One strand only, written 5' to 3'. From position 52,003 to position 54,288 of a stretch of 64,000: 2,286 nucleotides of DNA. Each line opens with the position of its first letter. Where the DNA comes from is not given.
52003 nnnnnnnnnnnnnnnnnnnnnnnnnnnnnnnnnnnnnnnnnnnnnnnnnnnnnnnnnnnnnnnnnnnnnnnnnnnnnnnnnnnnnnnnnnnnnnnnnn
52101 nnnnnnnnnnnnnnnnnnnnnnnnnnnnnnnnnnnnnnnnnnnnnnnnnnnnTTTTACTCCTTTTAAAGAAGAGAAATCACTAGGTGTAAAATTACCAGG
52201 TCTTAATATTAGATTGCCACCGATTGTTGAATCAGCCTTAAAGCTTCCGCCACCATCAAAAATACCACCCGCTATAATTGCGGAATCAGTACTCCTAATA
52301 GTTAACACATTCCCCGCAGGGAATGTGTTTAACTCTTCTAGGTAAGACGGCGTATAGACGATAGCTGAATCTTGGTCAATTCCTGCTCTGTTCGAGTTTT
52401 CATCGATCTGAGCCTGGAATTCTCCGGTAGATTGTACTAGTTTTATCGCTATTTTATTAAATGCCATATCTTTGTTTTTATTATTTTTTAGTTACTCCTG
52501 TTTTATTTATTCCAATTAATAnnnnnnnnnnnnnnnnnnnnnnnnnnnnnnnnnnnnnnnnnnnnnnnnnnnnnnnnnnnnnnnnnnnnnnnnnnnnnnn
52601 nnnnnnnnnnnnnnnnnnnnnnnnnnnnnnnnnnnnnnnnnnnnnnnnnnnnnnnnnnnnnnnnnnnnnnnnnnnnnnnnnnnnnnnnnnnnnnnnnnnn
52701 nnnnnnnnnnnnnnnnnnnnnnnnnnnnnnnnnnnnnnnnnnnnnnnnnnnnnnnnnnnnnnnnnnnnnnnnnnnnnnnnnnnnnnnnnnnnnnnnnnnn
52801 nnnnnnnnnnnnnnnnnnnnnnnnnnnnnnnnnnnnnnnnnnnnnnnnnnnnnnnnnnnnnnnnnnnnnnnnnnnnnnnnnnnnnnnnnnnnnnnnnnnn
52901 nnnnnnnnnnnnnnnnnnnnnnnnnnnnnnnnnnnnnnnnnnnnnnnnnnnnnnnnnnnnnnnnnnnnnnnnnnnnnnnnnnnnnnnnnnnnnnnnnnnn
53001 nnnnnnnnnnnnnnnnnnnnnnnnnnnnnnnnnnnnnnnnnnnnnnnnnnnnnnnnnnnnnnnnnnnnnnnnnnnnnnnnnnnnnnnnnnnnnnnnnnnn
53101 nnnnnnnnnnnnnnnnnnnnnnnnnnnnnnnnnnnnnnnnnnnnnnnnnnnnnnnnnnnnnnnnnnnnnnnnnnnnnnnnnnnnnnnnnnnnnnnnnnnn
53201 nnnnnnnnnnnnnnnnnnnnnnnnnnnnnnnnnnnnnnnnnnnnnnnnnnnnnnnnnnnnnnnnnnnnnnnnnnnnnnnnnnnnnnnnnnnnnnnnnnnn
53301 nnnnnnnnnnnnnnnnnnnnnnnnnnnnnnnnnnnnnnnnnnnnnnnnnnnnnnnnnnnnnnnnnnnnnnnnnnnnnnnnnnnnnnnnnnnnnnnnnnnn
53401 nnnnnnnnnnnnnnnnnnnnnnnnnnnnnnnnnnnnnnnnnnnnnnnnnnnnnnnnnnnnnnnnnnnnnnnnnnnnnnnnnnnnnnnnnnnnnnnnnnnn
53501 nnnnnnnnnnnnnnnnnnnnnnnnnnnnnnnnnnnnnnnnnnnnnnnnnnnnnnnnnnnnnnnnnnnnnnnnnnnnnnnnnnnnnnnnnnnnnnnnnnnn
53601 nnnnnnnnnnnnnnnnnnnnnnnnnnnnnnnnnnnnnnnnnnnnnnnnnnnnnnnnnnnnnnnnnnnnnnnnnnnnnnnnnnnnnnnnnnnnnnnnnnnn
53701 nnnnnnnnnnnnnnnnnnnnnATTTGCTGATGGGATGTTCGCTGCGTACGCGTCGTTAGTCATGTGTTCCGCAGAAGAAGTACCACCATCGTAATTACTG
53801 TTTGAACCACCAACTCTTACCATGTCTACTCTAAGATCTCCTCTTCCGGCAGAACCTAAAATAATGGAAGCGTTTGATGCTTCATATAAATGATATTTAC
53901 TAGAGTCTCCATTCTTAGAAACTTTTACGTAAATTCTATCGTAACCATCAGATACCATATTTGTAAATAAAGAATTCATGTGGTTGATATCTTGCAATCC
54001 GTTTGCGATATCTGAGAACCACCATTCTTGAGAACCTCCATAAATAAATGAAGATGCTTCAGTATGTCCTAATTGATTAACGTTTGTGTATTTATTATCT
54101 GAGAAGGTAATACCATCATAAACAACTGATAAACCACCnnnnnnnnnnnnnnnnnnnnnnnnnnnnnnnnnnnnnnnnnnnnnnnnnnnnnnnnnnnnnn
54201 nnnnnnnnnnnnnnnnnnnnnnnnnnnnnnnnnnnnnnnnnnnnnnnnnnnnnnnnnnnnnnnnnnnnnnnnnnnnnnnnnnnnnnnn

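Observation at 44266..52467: Three adjacent collagen chains are register-locked: candidate heterotrimeric (ABC) phage collagen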

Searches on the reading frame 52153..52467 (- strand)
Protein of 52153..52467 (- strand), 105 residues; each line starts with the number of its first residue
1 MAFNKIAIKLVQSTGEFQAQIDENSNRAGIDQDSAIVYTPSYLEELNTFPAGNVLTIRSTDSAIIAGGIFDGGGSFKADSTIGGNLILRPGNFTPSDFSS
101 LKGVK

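Call 52: find_related_loci(query=A1, collection=viral_contigs, flank=10000)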
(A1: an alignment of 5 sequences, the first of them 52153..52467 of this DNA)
Query A1 (105 aa) in viral_contigs; peptide patterns used: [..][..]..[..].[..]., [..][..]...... (x = any residue, [..] = any of these).
101 stretches matched a pattern; 6 encode a relative of the query (tblastn E <= 1e-3); 6 distinct loci.
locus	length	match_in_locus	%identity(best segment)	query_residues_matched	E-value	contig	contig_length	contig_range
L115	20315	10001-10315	90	1-105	4e-61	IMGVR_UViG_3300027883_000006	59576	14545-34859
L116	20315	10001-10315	90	1-105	4e-61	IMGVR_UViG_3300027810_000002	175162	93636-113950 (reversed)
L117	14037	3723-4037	90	1-105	1e-60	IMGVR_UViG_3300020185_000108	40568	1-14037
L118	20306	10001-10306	62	4-105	3e-37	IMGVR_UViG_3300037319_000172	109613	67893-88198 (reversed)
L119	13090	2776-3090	50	1-104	8e-27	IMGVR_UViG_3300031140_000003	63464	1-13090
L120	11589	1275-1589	50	1-104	8e-27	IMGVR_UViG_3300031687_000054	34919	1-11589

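Call 59: search_protein_representatives(alignment_id=A1)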
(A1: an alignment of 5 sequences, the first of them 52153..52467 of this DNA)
Query: 5 sequences, 105 profile positions. Proteins with E-value up to 0.001 (for the whole library): 5; up to 1e-10: 1; up to 1e-30: 1. The best 5 are listed.
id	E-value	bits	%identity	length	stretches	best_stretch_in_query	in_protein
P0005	1.7e-52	192.2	-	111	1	1-105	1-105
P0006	1.6e-10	57.3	-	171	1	6-104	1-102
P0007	1.8e-10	57.1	-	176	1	6-104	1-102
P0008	5.5e-07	45.9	-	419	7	26-72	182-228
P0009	5.6e-05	39.5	-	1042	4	55-101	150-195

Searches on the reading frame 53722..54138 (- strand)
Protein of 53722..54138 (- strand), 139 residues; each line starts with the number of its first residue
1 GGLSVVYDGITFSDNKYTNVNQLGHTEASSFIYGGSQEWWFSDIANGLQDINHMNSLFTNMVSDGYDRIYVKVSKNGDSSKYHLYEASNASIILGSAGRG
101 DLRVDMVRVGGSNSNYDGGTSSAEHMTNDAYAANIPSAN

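Call 76: search_protein_families(library=pfam, proteins=[window:53722-54138:-], max_evalue=0.1)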
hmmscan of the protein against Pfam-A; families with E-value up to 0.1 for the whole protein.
window:53722-54138:- (139 aa): 1 family
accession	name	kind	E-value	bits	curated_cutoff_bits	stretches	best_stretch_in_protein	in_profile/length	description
PF19923.4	DUF6386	-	0.077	13.1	25.9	1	38-97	31-88/145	Family of unknown function (DUF6386)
